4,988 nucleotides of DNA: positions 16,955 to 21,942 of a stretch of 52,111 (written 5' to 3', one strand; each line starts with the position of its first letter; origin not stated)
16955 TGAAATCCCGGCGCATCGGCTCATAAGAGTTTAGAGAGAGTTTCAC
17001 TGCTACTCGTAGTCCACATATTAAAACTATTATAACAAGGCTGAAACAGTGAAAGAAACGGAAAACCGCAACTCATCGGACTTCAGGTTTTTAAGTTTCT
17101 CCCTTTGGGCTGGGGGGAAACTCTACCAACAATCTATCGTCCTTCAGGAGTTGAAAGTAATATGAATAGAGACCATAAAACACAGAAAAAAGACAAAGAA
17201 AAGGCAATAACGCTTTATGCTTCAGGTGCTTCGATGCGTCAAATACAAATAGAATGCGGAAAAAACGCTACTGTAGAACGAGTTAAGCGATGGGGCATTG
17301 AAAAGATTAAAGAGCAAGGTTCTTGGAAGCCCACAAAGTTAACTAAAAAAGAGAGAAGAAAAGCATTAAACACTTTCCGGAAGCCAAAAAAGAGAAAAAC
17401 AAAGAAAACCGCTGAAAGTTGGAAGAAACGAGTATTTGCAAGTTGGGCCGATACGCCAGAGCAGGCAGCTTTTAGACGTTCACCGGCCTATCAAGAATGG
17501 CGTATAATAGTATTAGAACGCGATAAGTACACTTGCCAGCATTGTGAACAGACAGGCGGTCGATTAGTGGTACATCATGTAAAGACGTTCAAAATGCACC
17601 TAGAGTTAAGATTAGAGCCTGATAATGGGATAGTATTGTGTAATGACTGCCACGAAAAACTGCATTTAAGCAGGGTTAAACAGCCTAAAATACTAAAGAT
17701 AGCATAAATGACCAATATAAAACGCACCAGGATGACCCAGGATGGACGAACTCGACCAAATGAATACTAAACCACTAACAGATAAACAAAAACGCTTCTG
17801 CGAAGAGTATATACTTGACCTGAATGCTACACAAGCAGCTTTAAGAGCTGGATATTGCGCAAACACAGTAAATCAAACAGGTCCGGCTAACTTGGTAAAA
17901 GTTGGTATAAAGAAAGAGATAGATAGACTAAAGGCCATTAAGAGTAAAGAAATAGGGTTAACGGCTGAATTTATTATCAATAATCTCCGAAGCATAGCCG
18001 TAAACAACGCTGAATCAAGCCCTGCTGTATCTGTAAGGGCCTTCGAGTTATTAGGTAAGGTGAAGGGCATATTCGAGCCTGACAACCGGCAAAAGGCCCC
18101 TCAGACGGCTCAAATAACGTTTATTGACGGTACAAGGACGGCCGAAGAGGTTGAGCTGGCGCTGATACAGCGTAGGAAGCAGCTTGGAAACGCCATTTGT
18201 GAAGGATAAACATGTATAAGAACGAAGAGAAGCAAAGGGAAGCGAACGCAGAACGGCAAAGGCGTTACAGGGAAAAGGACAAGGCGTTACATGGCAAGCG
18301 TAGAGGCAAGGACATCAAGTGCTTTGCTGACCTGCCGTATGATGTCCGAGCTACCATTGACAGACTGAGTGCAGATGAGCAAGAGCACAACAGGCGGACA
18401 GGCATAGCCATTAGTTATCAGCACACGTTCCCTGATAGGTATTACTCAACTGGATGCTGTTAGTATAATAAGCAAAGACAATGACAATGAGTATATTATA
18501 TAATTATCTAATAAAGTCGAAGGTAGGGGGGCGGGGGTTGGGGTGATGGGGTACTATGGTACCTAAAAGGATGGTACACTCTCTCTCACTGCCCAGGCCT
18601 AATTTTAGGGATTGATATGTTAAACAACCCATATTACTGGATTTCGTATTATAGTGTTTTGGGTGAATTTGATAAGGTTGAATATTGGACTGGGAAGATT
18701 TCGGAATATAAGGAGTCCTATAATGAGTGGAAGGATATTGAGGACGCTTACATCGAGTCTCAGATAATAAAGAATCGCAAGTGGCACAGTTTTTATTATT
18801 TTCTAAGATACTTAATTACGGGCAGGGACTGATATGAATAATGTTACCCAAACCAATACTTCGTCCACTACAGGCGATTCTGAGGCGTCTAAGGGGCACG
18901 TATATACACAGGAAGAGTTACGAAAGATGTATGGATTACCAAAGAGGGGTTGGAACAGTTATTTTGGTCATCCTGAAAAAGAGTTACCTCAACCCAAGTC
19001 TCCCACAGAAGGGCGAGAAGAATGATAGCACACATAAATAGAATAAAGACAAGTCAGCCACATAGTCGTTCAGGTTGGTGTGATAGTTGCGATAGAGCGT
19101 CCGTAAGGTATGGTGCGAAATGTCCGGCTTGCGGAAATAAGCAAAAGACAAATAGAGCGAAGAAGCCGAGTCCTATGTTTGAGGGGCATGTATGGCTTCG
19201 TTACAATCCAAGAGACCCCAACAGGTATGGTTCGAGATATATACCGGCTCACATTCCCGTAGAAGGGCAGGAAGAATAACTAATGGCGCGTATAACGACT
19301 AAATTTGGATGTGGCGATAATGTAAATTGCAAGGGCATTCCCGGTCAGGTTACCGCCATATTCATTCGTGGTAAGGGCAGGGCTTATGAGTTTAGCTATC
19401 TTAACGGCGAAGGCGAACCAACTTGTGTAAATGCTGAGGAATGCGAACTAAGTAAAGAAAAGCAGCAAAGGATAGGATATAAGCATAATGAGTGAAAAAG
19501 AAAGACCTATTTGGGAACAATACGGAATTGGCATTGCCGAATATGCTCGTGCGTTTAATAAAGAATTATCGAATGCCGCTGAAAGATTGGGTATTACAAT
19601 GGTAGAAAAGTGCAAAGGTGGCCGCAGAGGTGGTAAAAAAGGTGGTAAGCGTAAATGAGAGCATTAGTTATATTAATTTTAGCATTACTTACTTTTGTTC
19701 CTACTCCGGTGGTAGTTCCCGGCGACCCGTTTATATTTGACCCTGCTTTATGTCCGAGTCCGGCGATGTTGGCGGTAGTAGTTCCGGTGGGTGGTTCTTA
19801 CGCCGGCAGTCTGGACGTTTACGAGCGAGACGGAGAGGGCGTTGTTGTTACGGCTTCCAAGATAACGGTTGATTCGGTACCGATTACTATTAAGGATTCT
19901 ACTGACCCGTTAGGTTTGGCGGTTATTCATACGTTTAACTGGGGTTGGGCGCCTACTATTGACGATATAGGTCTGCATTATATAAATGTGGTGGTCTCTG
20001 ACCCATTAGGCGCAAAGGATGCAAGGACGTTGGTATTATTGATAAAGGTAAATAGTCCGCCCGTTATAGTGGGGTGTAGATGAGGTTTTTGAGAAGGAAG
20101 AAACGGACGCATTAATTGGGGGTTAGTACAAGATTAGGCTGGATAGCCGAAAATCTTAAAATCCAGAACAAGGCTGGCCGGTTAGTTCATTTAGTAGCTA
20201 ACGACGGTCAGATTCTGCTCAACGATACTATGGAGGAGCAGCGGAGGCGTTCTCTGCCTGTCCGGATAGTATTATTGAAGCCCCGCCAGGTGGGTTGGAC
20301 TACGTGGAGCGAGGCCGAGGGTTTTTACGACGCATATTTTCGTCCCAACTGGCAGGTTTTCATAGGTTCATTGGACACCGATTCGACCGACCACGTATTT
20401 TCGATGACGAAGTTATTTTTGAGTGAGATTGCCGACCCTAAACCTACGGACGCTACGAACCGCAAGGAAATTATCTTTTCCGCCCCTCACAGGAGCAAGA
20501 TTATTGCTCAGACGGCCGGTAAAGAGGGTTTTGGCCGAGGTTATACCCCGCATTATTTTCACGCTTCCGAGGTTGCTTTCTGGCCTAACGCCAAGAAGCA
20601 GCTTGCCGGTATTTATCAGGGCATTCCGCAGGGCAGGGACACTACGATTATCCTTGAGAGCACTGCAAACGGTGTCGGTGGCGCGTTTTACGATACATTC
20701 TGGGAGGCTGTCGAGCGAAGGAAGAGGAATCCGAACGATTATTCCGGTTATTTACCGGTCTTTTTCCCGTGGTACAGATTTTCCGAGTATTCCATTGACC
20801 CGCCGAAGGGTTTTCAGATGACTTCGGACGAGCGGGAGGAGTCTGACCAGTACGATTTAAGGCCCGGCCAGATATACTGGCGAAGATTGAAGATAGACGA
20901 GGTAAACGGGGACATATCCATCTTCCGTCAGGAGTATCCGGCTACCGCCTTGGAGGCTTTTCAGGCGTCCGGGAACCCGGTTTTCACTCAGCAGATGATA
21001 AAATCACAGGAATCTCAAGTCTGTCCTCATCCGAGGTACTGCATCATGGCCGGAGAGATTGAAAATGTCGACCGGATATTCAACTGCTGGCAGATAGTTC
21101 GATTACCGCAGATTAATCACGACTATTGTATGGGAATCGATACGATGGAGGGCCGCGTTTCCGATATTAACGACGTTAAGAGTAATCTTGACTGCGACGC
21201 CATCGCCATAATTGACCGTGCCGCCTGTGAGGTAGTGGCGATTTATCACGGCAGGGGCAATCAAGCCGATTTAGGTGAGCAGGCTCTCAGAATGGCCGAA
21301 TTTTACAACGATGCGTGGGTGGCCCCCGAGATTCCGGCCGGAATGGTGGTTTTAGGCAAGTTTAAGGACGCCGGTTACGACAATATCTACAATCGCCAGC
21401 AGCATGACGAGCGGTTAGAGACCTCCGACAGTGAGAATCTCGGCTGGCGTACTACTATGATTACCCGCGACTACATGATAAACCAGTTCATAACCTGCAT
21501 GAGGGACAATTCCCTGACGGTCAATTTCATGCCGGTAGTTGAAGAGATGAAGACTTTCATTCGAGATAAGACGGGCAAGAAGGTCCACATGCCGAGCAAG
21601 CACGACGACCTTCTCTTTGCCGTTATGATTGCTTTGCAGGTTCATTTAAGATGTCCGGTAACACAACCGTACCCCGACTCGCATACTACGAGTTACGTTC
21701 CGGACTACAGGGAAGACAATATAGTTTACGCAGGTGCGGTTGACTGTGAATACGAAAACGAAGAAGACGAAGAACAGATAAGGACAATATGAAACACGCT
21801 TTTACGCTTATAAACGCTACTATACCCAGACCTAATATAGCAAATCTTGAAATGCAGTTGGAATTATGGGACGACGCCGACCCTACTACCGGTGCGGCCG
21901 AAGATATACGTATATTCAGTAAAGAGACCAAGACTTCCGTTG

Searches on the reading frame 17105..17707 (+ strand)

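Call 51: search_protein_families(library=phrogs, proteins=[window:17105-17707:+], max_evalue=0.001)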
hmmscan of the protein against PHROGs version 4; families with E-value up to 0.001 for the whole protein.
window:17105-17707:+ (200 aa): 13 families
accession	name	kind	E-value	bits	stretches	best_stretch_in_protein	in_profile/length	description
phrog_144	-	DNA, RNA and nucleotide metabolism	6.1e-18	66.1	1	73-188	18-134/175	HNH endonuclease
phrog_119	-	DNA, RNA and nucleotide metabolism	1.6e-17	64.5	1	95-192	157-260/443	HNH endonuclease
phrog_1271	-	DNA, RNA and nucleotide metabolism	3.1e-14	54.1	1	22-195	163-324/361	HNH endonuclease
phrog_8446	-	DNA, RNA and nucleotide metabolism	1e-11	45.9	1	38-186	69-195/211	HNH endonuclease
phrog_5956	-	DNA, RNA and nucleotide metabolism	2.7e-11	44.3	1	126-187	44-108/138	HNH endonuclease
phrog_589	-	DNA, RNA and nucleotide metabolism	9.4e-10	39.5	1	90-185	35-137/179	HNH endonuclease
phrog_8048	-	DNA, RNA and nucleotide metabolism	3e-09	37.5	1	116-188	151-227/273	HNH endonuclease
phrog_4581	-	head and packaging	3.2e-09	37.7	1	119-187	43-109/395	terminase small subunit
phrog_25061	-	DNA, RNA and nucleotide metabolism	6.9e-07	30.9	1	94-184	92-183/219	HNH endonuclease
phrog_740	-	DNA, RNA and nucleotide metabolism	1.6e-05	25.1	1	124-188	21-86/332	HNH endonuclease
phrog_24030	-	DNA, RNA and nucleotide metabolism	2.4e-05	24.8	1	130-186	7-62/342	RNA ligase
phrog_7370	-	DNA, RNA and nucleotide metabolism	5.2e-05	24.3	1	134-188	34-85/115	HNH endonuclease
phrog_333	-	DNA, RNA and nucleotide metabolism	0.00021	22.4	1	124-185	16-77/138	HNH endonuclease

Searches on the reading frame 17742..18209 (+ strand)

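Call 51: search_protein_families(library=phrogs, proteins=[window:17742-18209:+], max_evalue=0.001)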
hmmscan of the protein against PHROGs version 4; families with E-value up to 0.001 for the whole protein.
window:17742-18209:+ (155 aa): 5 families
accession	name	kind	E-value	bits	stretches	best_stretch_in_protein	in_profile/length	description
phrog_51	-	head and packaging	2e-27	97.5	1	7-140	84-241/261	terminase small subunit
phrog_17390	-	unknown function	1.3e-16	61.2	1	12-65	3-56/69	-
phrog_2606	-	head and packaging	8.2e-14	52.6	1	7-109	84-187/310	terminase small subunit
phrog_5334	-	head and packaging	1.8e-05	26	1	13-118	18-121/162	terminase small subunit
phrog_641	-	head and packaging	0.00015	23.3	1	12-68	3-59/162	terminase small subunit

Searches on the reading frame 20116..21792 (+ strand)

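Call 11: search_protein_families(library=phrogs, proteins=[window:20116-21792:+], max_evalue=0.001)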
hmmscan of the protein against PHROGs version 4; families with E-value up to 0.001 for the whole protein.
window:20116-21792:+ (558 aa): 4 families
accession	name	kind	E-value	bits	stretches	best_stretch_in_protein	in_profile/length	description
phrog_38407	-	unknown function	5.7e-17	62.7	1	181-516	6-354/370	-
phrog_2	-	head and packaging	1e-15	58.6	1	35-509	264-591/807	terminase large subunit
phrog_24361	-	head and packaging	2.6e-13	51.1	1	392-516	19-144/162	terminase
phrog_9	-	head and packaging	0.0009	19.2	0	52-209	227-387/812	terminase large subunit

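Call 12: search_protein_families(library=pfam, proteins=[window:20116-21792:+], max_evalue=0.001)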
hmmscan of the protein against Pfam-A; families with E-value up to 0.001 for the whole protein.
window:20116-21792:+ (558 aa): 0 families
